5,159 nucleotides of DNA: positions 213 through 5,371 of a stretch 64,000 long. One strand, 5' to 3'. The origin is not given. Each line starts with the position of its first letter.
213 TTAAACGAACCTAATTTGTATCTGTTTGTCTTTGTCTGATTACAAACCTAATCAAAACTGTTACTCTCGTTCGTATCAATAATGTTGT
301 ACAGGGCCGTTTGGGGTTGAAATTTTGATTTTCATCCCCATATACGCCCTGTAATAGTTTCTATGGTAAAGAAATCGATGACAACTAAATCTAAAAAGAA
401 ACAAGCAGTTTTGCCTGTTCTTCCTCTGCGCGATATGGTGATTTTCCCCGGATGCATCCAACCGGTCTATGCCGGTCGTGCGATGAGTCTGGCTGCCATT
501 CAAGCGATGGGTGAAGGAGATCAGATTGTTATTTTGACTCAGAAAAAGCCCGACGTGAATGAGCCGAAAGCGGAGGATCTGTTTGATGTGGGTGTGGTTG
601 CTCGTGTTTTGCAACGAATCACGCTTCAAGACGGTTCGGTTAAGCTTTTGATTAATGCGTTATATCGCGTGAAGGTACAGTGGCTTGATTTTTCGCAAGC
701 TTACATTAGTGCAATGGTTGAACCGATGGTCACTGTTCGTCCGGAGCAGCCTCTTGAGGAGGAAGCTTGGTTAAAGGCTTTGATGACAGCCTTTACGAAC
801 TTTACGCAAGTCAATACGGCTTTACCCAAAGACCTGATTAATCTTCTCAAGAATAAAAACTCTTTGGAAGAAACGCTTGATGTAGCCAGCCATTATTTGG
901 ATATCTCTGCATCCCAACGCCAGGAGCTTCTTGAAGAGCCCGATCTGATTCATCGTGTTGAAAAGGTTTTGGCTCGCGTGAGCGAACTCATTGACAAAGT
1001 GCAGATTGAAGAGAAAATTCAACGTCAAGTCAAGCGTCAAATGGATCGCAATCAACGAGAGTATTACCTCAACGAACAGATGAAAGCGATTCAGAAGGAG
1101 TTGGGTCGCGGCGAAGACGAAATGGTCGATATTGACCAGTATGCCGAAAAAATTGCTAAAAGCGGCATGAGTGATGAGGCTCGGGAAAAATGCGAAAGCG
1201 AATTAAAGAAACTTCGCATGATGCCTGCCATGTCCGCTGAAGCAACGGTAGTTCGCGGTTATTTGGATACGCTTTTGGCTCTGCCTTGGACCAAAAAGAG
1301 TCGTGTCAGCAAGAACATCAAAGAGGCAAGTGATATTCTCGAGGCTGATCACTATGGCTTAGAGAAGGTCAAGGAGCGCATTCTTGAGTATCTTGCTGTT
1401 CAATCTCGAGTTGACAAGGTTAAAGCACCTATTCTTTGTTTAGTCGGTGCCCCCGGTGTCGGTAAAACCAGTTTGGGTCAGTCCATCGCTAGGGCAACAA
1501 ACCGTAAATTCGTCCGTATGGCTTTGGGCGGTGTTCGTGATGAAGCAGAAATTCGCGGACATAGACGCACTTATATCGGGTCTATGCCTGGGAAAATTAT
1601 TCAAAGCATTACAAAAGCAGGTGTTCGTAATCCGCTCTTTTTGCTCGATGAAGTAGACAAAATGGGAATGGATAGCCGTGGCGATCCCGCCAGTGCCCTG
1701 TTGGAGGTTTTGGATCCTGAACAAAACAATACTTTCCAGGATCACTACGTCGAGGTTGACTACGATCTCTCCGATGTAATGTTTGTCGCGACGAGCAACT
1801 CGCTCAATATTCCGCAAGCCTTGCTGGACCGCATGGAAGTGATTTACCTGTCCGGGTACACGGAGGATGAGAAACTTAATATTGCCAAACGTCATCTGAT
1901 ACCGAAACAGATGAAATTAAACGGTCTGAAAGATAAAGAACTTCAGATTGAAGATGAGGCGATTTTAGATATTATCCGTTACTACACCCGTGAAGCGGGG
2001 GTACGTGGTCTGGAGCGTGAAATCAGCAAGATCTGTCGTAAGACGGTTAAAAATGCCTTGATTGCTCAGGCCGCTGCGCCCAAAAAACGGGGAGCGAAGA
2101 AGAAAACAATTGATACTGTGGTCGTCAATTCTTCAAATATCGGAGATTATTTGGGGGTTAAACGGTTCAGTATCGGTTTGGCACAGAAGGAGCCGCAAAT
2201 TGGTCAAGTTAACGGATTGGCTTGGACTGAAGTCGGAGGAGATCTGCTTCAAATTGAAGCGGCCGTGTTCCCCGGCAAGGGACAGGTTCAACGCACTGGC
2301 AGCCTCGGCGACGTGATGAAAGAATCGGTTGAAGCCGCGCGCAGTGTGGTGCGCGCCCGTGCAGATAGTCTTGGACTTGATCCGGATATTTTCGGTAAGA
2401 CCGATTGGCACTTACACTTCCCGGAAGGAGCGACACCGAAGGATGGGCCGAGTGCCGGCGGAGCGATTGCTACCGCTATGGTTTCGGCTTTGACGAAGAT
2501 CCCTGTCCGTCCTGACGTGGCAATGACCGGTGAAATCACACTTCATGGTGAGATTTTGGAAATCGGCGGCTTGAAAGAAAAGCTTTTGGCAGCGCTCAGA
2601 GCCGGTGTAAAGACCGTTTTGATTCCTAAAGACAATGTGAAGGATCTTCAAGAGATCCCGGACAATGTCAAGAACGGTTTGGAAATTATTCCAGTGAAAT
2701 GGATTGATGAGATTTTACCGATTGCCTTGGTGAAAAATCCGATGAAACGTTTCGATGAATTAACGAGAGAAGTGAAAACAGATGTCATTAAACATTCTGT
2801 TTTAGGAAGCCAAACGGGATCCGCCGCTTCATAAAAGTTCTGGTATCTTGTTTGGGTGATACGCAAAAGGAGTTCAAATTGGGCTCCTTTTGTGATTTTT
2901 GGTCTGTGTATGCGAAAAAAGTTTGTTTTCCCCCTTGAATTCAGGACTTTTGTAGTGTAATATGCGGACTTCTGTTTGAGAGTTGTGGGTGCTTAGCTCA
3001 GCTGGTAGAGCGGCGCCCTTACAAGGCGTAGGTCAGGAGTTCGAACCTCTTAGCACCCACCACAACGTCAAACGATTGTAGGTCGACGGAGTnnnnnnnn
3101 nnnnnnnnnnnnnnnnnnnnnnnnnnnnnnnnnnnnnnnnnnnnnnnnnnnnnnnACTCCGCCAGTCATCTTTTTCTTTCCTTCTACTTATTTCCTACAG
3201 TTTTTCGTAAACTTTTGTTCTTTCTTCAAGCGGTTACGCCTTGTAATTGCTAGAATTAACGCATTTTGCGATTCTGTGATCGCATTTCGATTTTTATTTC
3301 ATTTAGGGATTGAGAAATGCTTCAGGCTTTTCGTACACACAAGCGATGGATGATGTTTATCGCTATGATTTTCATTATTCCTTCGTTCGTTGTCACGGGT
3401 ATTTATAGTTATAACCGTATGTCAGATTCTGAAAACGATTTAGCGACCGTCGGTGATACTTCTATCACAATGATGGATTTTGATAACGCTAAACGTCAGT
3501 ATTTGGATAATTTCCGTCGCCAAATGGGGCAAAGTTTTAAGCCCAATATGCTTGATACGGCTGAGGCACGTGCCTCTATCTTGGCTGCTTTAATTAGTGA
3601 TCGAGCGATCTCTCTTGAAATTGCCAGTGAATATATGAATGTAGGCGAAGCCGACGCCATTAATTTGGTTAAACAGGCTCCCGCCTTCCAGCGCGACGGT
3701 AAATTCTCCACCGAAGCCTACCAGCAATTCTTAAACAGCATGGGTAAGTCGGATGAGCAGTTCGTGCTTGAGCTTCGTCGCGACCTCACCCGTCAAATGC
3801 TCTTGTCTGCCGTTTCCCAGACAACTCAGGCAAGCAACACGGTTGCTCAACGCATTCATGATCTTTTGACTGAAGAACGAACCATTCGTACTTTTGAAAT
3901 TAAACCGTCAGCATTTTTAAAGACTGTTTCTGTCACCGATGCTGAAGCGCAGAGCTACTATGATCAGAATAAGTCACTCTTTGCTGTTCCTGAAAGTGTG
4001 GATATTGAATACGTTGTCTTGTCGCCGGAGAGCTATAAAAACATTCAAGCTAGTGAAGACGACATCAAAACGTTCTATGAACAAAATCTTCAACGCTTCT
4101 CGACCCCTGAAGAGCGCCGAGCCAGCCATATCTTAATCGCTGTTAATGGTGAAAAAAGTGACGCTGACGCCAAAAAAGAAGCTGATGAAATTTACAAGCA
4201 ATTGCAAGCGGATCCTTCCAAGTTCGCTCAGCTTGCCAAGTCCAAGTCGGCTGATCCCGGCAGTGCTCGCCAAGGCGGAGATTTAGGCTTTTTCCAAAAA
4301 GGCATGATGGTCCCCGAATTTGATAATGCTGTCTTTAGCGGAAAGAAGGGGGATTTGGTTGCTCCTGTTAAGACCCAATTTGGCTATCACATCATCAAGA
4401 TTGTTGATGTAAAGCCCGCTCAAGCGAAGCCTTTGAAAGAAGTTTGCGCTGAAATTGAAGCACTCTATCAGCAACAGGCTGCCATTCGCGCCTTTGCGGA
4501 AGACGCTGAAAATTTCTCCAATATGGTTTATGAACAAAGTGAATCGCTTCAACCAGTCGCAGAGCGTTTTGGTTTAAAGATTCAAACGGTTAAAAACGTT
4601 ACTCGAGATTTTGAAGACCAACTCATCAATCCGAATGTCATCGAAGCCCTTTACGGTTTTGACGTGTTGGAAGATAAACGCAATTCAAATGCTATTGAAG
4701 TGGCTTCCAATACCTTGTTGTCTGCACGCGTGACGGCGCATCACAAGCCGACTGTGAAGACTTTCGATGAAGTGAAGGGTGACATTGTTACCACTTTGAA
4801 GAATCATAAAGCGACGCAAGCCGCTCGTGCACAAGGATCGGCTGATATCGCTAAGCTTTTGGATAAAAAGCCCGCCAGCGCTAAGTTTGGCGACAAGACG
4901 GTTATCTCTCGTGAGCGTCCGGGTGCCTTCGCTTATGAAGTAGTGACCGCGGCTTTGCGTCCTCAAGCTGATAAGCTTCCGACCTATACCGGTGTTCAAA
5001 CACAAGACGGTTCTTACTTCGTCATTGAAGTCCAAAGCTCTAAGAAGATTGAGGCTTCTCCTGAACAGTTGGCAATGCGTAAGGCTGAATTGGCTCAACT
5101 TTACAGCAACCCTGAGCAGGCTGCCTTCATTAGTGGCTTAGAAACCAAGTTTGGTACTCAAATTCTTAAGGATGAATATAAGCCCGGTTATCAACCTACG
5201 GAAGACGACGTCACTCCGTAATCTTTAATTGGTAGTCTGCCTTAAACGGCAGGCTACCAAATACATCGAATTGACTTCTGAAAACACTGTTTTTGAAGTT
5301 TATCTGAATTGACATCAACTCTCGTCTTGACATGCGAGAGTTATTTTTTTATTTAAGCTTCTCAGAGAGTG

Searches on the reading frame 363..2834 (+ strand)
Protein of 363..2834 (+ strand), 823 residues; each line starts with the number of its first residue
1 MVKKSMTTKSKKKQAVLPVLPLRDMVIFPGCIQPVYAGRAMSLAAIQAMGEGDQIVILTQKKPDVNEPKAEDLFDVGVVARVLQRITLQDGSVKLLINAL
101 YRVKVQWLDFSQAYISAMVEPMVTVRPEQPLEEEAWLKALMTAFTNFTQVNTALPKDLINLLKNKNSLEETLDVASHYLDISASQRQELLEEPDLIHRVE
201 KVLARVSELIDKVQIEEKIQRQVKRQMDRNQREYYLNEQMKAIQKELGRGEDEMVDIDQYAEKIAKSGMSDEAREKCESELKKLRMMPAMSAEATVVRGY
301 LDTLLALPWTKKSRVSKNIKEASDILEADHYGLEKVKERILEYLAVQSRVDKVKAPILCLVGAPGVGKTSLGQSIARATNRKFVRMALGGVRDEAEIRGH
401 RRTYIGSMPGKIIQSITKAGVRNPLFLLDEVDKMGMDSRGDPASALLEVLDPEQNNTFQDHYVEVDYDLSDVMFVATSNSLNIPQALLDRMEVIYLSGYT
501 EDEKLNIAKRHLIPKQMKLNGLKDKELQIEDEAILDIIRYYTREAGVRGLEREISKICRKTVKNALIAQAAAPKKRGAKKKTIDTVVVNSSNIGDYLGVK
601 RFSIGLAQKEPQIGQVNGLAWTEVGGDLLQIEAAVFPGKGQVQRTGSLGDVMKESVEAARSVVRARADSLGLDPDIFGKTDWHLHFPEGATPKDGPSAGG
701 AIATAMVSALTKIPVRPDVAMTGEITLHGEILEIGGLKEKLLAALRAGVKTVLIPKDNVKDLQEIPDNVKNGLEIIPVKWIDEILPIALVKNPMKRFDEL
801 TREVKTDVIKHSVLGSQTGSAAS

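Call 84: search_protein_families(library=pfam, proteins=[window:363-2834:+], max_evalue=0.00001)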
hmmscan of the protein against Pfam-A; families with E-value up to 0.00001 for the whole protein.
window:363-2834:+ (823 aa): 6 families
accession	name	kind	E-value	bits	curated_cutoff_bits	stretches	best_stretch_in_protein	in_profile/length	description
PF05362.19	Lon_C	-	2.4e-89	298.8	21.1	1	588-790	2-204/205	Lon protease (S16) C-terminal proteolytic domain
PF02190.22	LON_substr_bdg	-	6.2e-37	127.9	28.7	1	16-204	1-196/200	ATP-dependent protease La (LON) substrate-binding domain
PF22667.2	Lon_lid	-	1.6e-22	79.3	27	1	519-566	2-49/57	Lon protease AAA+ ATPase lid domain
PF00004.35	AAA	-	2e-21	77.2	21.2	1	358-497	1-129/131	ATPase family associated with various cellular activities (AAA)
PF07728.20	AAA_5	-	1.7e-09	38.3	22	1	358-491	2-139/139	AAA domain (dynein-related subfamily)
PF13541.12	ChlI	-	5.1e-06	26.8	27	0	689-758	52-121/121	Subunit ChlI of Mg-chelatase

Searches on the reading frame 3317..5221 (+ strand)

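Call 84: search_protein_families(library=pfam, proteins=[window:3317-5221:+], max_evalue=0.00001)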
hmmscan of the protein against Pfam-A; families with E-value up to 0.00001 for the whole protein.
window:3317-5221:+ (634 aa): 5 families
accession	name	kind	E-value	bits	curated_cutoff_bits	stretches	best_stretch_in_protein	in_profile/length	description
PF13624.11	SurA_N_3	-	1e-36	126.7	27.2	1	1-162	1-161/162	SurA-like N-terminal domain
PF13616.12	Rotamase_3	-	2.8e-34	118.6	22.5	1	262-365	11-115/116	PPIC-type PPIASE domain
PF00639.27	Rotamase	-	1.3e-30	106.7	21.7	1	271-363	1-96/97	PPIC-type PPIASE domain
PF13145.12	Rotamase_2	-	5.4e-26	92.2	27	1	246-376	2-119/121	PPIC-type PPIASE domain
PF13623.11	SurA_N_2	-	2.1e-24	86.5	28.5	1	2-139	1-145/145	SurA-like N-terminal domain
